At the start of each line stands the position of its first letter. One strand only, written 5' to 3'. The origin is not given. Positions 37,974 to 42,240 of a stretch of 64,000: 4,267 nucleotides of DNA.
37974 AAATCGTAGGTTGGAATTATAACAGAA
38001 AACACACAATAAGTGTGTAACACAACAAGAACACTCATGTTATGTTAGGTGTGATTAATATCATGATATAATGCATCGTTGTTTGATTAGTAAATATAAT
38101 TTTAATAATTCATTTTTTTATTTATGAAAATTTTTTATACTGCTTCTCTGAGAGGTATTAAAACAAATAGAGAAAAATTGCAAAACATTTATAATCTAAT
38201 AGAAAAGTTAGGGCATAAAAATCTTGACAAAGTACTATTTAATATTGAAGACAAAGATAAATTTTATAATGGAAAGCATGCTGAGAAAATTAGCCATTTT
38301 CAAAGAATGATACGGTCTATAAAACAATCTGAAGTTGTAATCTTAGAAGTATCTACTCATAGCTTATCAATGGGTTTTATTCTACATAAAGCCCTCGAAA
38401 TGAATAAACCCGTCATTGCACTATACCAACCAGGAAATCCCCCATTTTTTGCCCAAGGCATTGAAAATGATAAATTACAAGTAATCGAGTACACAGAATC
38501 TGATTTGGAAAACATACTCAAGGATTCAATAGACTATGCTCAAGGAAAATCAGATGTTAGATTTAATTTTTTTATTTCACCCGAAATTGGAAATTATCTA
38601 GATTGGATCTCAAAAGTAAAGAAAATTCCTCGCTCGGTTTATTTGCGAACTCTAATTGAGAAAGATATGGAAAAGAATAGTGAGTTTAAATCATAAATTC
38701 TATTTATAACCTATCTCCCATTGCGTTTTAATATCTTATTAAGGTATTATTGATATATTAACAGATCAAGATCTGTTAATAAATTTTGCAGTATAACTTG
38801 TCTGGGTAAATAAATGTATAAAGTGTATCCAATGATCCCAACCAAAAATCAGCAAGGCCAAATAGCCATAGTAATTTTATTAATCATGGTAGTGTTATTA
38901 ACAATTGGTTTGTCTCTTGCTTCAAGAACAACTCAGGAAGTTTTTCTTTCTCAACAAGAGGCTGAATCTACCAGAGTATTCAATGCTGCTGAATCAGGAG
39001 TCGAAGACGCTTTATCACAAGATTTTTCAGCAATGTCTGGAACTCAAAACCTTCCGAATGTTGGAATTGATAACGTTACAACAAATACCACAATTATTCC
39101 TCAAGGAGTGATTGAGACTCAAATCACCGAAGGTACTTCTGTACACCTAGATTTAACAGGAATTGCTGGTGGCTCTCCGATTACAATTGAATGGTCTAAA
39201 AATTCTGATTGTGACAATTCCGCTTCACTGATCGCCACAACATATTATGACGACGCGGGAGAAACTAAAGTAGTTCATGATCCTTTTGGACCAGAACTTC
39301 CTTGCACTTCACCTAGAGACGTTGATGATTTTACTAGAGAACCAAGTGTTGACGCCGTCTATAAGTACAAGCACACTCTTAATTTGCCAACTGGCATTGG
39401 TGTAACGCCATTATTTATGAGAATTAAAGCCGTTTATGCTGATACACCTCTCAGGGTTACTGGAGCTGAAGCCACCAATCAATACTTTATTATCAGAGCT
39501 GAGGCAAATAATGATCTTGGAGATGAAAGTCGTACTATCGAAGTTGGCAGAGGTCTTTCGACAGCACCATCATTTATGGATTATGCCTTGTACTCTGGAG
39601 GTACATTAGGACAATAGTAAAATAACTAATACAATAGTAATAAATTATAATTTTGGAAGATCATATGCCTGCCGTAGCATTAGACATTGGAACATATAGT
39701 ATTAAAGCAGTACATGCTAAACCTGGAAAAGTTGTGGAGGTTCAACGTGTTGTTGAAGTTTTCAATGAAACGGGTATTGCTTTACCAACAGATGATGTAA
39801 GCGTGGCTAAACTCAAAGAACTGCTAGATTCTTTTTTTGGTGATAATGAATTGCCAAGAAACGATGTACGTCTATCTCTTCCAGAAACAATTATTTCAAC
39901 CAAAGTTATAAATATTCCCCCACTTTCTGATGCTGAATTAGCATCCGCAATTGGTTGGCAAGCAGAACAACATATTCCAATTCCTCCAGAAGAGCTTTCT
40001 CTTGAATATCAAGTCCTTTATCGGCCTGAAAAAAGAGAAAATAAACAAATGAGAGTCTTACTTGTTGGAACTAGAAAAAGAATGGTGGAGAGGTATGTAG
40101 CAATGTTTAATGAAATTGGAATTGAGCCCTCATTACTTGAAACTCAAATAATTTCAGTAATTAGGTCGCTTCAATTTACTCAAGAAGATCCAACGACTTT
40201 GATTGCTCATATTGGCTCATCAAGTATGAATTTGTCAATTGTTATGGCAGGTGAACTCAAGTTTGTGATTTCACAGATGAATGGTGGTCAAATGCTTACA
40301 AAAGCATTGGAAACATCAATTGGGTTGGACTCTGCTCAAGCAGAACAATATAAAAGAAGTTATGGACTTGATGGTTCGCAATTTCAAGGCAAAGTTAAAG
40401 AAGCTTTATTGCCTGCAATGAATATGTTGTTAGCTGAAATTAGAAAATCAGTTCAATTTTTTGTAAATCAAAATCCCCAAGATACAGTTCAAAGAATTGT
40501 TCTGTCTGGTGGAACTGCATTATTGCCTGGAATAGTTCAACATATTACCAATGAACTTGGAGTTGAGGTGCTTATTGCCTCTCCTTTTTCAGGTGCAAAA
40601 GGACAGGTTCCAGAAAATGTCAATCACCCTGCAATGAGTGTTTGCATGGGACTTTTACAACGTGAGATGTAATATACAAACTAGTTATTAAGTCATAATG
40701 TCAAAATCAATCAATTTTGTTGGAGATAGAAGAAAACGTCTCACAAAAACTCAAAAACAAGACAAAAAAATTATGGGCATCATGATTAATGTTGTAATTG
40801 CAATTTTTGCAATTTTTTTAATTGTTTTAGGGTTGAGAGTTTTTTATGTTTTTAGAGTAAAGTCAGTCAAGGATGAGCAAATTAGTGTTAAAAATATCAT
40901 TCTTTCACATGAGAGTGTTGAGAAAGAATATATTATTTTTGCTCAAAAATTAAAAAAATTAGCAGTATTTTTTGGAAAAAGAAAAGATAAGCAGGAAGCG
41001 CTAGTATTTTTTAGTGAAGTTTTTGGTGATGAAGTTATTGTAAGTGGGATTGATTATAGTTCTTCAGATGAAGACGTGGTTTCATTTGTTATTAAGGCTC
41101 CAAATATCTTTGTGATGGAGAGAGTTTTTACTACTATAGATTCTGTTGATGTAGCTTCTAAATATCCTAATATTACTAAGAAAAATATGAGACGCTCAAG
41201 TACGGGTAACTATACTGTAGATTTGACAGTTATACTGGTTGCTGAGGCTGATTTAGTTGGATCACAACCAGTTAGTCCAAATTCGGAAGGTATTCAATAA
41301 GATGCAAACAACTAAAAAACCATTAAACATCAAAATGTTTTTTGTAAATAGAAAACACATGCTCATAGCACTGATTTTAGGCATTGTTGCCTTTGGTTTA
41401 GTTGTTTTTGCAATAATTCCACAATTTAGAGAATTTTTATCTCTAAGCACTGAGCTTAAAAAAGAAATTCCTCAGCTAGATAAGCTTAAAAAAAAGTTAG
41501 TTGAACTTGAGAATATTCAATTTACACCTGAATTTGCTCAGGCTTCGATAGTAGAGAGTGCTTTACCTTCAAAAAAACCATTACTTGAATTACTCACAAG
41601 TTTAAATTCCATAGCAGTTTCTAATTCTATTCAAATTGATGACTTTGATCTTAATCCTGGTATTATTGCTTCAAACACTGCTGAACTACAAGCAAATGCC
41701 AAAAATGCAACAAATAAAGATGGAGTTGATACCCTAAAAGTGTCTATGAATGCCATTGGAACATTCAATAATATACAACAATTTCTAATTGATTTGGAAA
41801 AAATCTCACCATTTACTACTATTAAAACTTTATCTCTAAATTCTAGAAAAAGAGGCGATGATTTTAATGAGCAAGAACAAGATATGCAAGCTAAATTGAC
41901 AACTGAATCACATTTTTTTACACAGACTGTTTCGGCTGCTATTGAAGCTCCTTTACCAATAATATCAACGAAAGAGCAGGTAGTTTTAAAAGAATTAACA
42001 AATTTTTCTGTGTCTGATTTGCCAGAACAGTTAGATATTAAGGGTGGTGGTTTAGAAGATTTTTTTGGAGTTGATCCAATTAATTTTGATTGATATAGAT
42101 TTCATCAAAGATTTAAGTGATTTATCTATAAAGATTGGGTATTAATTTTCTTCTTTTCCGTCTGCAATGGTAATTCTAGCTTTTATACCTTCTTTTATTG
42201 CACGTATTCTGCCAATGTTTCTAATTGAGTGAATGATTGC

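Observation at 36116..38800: AT-rich cassette inside the pilus locus: two divergent paralogous TIR/NDT-like-RHH fusion genes flanking a SAM methyltransferase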

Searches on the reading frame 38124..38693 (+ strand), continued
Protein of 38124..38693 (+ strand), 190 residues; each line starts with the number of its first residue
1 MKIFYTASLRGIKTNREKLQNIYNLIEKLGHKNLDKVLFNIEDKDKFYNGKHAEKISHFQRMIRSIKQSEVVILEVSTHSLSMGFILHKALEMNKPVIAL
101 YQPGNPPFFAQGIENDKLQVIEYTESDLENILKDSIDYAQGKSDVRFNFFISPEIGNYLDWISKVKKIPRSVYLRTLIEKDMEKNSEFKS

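Call 89: search_protein_families(library=pfam, proteins=[L039:6509-7432:+, L048:6392-7414:+, L055:7410-7985:+, L057:1157-1939:+, L059:2475-3422:+, L060:6968-7981:+, L063:6925-7842:+, L064:5448-6233:+, L066:6965-7984:+, L068:7319-7978:+], max_evalue=0.001)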
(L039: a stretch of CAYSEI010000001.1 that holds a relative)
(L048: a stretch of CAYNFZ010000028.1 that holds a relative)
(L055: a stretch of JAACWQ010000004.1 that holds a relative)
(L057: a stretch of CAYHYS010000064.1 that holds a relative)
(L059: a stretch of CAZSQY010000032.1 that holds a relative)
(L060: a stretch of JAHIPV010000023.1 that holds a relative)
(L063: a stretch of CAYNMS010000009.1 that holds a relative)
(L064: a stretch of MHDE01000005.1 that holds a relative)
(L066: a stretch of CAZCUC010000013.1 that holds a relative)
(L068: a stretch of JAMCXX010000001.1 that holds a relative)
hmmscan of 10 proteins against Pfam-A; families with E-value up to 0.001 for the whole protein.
L039:6509-7432:+ (308 aa): 2 families
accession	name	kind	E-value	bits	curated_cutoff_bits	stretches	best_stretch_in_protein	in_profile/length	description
PF04055.27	Radical_SAM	-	1.6e-18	67.9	29.5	1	8-166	2-165/166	Radical SAM superfamily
PF13353.11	Fer4_12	-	0.00062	20.5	22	0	10-95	12-99/137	4Fe-4S single cluster domain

L048:6392-7414:+ (341 aa): 6 families
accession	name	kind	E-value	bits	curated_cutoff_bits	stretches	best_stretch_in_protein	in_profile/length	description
PF08241.18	Methyltransf_11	-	2.8e-17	63.6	21.2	1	94-189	4-94/95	Methyltransferase domain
PF13649.12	Methyltransf_25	-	3.7e-14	53.6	27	1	90-186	1-97/97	Methyltransferase domain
PF13847.12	Methyltransf_31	-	7.8e-12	45.5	27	1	85-194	2-113/145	Methyltransferase domain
PF01209.24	Ubie_methyltran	-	1.4e-10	41.3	20.1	1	76-192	38-153/233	ubiE/COQ5 methyltransferase family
PF08242.18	Methyltransf_12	-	1.3e-09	39.1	30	1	95-188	5-98/98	Methyltransferase domain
PF13489.12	Methyltransf_23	-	2.4e-06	27.8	27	1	71-192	7-118/164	Methyltransferase domain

L055:7410-7985:+ (192 aa): 3 families
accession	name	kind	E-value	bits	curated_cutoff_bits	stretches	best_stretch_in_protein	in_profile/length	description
PF00485.24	PRK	-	1.5e-08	35.2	22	1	103-161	107-166/196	Phosphoribulokinase / Uridine kinase family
PF13671.12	AAA_33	-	0.00029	21.6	27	0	27-55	6-34/143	AAA domain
PF13238.12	AAA_18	-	0.00056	20.8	29.4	1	23-148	1-115/128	AAA domain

L057:1157-1939:+ (261 aa): 11 families
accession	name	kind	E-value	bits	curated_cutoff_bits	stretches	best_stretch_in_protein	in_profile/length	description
PF08241.18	Methyltransf_11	-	4.4e-15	56.5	21.2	1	55-150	1-95/95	Methyltransferase domain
PF13847.12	Methyltransf_31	-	1.9e-13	50.7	27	1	51-154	4-113/145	Methyltransferase domain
PF13649.12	Methyltransf_25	-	1.2e-12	48.7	27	1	54-146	1-97/97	Methyltransferase domain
PF13489.12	Methyltransf_23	-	6.1e-12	46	27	1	48-179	20-144/164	Methyltransferase domain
PF08242.18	Methyltransf_12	-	8.6e-11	42.9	30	1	55-148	1-98/98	Methyltransferase domain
PF01209.24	Ubie_methyltran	-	1.1e-06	28.6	20.1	1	42-155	39-157/233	ubiE/COQ5 methyltransferase family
PF06325.19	PrmA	-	9.9e-05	22.4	22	1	50-151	161-259/296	Ribosomal protein L11 methyltransferase (PrmA)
PF13679.12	Methyltransf_32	-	0.00015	22.2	27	1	50-96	25-77/143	Methyltransferase domain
PF03848.20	TehB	-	0.00033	20.6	20.4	1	39-146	19-128/193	Tellurite resistance protein TehB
PF02353.26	CMAS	-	0.00033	20.5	27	1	50-164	62-179/273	Mycolic acid cyclopropane synthetase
PF05175.20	MTS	-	0.00036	20.7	23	1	50-122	31-105/170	Methyltransferase small domain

L059:2475-3422:+ (316 aa): 7 families
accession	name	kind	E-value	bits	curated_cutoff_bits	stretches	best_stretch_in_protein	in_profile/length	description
PF13847.12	Methyltransf_31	-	1.8e-10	41.1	27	1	49-190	5-124/145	Methyltransferase domain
PF13649.12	Methyltransf_25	-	5.6e-07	30.6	27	1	51-132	1-77/97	Methyltransferase domain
PF13489.12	Methyltransf_23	-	5.6e-07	29.9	27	1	34-132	10-94/164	Methyltransferase domain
PF13679.12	Methyltransf_32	-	2.3e-06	28.1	27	1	29-94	5-70/143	Methyltransferase domain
PF08242.18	Methyltransf_12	-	6.5e-06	27.2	30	1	52-132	1-78/98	Methyltransferase domain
PF08241.18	Methyltransf_11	-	5.1e-05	24.3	21.2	1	52-134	1-74/95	Methyltransferase domain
PF07021.18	MetW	-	0.00043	20.4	21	0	49-131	15-87/193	Methionine biosynthesis protein MetW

L060:6968-7981:+ (338 aa): 1 family
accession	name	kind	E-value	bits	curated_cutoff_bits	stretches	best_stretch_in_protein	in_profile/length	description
PF04055.27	Radical_SAM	-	1.5e-15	58.2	29.5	1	22-176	5-154/166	Radical SAM superfamily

L063:6925-7842:+ (306 aa): 5 families
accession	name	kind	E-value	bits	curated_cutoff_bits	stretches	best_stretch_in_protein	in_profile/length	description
PF13649.12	Methyltransf_25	-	3.3e-11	44.2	27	1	121-230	1-97/97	Methyltransferase domain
PF13847.12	Methyltransf_31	-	1.8e-09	37.9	27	1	121-233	7-108/145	Methyltransferase domain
PF08242.18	Methyltransf_12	-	7.3e-09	36.7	30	1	123-232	2-98/98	Methyltransferase domain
PF08241.18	Methyltransf_11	-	4.6e-07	30.8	21.2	1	123-233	2-94/95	Methyltransferase domain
PF13489.12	Methyltransf_23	-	4.6e-06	26.9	27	1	112-233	19-115/164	Methyltransferase domain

L064:5448-6233:+ (262 aa): 3 families
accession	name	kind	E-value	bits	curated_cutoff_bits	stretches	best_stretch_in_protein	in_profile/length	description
PF08241.18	Methyltransf_11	-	4.7e-13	50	21.2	1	99-187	1-90/95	Methyltransferase domain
PF13649.12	Methyltransf_25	-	1.6e-10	42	27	1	98-187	1-96/97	Methyltransferase domain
PF13489.12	Methyltransf_23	-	1.1e-08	35.4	27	1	85-237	13-163/164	Methyltransferase domain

L066:6965-7984:+ (340 aa): 0 families

L068:7319-7978:+ (220 aa): 0 families

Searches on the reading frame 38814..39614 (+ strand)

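Call 42: search_protein_families(library=pfam, proteins=[window:38814-39614:+], max_evalue=0.01)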
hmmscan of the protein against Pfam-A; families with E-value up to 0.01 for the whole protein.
window:38814-39614:+ (267 aa): 1 family
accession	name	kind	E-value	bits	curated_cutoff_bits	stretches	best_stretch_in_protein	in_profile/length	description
PF14341.11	PilX_N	-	0.00078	19.8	25.5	1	18-64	4-51/51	PilX N-terminal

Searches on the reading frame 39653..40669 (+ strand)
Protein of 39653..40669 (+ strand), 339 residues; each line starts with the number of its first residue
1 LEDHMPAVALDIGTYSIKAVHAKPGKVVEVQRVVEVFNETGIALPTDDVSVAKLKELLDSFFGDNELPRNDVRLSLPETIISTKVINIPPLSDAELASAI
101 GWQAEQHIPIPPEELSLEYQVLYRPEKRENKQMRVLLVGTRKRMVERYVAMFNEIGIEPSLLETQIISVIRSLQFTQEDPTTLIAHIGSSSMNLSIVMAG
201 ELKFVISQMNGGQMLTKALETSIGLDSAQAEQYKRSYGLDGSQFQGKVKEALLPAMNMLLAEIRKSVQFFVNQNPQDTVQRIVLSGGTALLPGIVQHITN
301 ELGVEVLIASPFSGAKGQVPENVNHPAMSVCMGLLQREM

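Call 72: search_protein_families(library=pfam, proteins=[window:39653-40669:+], max_evalue=0.001)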
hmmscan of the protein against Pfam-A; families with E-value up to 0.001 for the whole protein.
window:39653-40669:+ (339 aa): 4 families
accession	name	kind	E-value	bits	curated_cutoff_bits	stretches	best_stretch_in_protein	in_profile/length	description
PF11104.14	PilM_2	-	3.2e-44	151.7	27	1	10-317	2-313/340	Type IV pilus assembly protein PilM;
PF14450.12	FtsA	-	6.7e-11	43.1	31.8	1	187-333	5-127/127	Cell division protein FtsA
PF25216.1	Volactin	-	2.4e-06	27.7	35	1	150-301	138-290/321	Volactin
PF06723.19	MreB_Mbl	-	0.00051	19.4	27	1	247-310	241-305/327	MreB/Mbl protein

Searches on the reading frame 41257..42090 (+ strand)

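Call 42: search_protein_families(library=pfam, proteins=[window:41257-42090:+], max_evalue=0.01)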
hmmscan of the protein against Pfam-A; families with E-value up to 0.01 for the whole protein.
window:41257-42090:+ (278 aa): 2 families
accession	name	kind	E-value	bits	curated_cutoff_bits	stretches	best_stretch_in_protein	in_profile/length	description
PF04350.18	PilO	-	7.7e-08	33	22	1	68-216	19-140/145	Pilus assembly protein, PilO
PF10741.14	T2SSM_b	-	2.2e-07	31.2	21.7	1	146-215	37-106/111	Type II secretion system (T2SS), protein M subtype b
